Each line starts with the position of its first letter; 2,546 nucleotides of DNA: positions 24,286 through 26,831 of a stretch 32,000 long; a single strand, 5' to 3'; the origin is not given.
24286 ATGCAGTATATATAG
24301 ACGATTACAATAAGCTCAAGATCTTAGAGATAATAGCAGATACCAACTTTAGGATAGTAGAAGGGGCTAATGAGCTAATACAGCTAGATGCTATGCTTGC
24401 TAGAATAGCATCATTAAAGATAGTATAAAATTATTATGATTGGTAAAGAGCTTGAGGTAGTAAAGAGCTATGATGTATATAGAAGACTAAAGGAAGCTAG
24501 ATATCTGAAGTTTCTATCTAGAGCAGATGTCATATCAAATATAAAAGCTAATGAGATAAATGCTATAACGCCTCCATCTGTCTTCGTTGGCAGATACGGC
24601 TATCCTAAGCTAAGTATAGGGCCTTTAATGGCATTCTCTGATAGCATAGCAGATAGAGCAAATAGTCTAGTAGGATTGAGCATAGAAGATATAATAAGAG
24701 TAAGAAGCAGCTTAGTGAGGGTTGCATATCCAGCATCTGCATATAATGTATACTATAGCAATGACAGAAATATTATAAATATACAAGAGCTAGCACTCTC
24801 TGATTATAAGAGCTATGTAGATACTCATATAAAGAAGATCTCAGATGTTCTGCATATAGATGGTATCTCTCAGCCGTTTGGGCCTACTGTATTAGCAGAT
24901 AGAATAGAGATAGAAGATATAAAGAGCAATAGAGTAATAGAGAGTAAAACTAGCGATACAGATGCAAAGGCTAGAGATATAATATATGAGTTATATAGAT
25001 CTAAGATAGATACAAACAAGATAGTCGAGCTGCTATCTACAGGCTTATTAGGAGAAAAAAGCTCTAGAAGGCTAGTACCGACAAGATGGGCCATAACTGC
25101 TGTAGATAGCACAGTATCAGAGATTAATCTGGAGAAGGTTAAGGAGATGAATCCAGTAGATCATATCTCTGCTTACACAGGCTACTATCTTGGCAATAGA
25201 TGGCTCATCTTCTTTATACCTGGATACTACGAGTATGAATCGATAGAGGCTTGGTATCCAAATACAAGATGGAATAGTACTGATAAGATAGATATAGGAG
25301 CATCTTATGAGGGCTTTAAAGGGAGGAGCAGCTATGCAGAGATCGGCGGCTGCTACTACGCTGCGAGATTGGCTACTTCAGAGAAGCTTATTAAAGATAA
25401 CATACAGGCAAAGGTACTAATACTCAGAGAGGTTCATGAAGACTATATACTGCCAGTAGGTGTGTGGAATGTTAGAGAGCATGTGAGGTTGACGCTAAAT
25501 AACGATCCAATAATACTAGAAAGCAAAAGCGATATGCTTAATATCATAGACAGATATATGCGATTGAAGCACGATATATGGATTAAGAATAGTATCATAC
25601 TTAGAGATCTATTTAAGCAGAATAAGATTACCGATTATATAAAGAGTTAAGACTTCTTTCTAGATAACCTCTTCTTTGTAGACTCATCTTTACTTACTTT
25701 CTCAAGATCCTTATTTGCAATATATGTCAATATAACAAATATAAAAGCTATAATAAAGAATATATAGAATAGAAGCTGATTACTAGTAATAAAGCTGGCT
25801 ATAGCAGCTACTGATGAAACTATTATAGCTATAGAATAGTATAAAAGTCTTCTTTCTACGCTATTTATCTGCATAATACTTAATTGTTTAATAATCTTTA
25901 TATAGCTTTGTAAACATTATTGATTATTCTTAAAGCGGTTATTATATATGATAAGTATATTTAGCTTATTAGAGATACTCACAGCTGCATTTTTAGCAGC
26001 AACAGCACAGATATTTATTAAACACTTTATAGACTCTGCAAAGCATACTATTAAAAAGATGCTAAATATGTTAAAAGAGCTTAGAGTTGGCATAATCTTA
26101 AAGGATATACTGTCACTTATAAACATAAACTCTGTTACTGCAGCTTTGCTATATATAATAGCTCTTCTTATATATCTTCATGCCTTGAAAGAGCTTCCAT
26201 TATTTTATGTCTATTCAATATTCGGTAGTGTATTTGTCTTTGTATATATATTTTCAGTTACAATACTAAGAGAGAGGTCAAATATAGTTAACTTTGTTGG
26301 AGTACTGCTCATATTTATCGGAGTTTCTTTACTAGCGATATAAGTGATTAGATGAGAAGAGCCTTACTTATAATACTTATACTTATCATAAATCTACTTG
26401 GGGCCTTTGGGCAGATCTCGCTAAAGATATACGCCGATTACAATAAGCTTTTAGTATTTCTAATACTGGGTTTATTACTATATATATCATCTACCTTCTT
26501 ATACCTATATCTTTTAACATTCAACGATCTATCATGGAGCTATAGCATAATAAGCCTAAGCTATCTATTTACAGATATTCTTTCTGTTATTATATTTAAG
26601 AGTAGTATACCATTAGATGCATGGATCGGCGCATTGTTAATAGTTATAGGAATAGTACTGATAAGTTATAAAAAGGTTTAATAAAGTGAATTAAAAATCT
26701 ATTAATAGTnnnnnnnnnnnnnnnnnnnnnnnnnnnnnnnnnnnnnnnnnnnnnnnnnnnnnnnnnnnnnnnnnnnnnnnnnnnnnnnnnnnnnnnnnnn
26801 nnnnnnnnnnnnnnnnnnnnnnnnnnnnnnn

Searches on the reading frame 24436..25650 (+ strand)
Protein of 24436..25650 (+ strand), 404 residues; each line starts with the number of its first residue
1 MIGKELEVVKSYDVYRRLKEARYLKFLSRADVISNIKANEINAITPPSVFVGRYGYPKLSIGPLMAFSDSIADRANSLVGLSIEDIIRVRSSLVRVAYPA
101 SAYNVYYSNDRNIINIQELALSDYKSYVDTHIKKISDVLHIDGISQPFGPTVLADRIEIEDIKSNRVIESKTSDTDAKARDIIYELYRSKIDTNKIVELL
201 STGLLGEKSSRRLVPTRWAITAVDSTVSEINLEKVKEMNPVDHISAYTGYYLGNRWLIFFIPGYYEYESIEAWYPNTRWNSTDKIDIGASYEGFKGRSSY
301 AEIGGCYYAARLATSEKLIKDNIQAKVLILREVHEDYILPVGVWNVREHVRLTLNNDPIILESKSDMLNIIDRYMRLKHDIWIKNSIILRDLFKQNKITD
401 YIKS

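Call 7: search_protein_families(library=pfam, proteins=[window:24436-25650:+], max_evalue=0.1)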
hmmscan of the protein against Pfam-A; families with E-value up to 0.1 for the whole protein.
window:24436-25650:+ (404 aa): 2 families
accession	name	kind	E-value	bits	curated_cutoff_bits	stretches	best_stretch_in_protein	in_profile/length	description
PF04894.17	Nre_N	-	4.7e-70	236.9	25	1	26-280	13-270/270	Archaeal Nre, N-terminal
PF04895.17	Nre_C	-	3.3e-33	114.3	27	1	292-401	1-110/110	Archaeal Nre, C-terminal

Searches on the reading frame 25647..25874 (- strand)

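Call 7: search_protein_families(library=pfam, proteins=[window:25647-25874:-], max_evalue=0.1)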
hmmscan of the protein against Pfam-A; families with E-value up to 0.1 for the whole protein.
window:25647-25874:- (75 aa): 4 families
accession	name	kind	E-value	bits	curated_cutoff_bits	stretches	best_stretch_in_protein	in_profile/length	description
PF15169.12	Cybc1_Eros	-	0.00047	20.5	27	1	10-66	20-74/185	Cytochrome b-245 chaperone 1 / Eros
PF09946.14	DUF2178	-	0.0021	18.5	22.8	1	16-68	2-52/104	Predicted membrane protein (DUF2178)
PF03323.18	GerA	-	0.015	14.2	27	1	14-53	371-410/466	Bacillus/Clostridium GerA spore germination protein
PF20990.2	DUF2207_C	-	0.041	14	33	1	11-61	139-193/247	Predicted membrane protein (DUF2207) C-terminal domain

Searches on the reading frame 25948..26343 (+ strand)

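Call 7: search_protein_families(library=pfam, proteins=[window:25948-26343:+], max_evalue=0.1)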
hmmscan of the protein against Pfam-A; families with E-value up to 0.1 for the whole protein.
window:25948-26343:+ (131 aa): 2 families
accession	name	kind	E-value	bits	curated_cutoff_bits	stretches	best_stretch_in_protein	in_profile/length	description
PF00892.27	EamA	-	5.8e-06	27.1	28.2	1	8-129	5-133/135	EamA-like transporter family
PF10660.14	MitoNEET_N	-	0.06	13.8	23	0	51-79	33-61/64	Iron-containing outer mitochondrial membrane protein N-terminus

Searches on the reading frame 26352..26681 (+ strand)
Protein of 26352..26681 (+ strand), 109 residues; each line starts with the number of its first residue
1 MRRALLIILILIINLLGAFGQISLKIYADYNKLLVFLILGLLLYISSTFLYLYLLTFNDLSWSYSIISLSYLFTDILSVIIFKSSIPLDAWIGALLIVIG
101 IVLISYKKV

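Call 7: search_protein_families(library=pfam, proteins=[window:26352-26681:+], max_evalue=0.1)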
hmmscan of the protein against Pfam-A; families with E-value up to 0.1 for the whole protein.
window:26352-26681:+ (109 aa): 4 families
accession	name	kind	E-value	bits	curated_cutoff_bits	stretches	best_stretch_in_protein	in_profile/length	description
PF00892.27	EamA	-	2e-07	31.8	28.2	1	7-105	40-134/135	EamA-like transporter family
PF10639.15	TMEM234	-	0.00011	22.7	30.1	1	39-104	46-112/113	Putative transmembrane family 234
PF03151.22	TPT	-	0.0056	16.5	30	1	6-107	40-138/291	Triose-phosphate Transporter family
PF08449.17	UAA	-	0.047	13.3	26.2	1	15-107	214-310/311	UAA transporter family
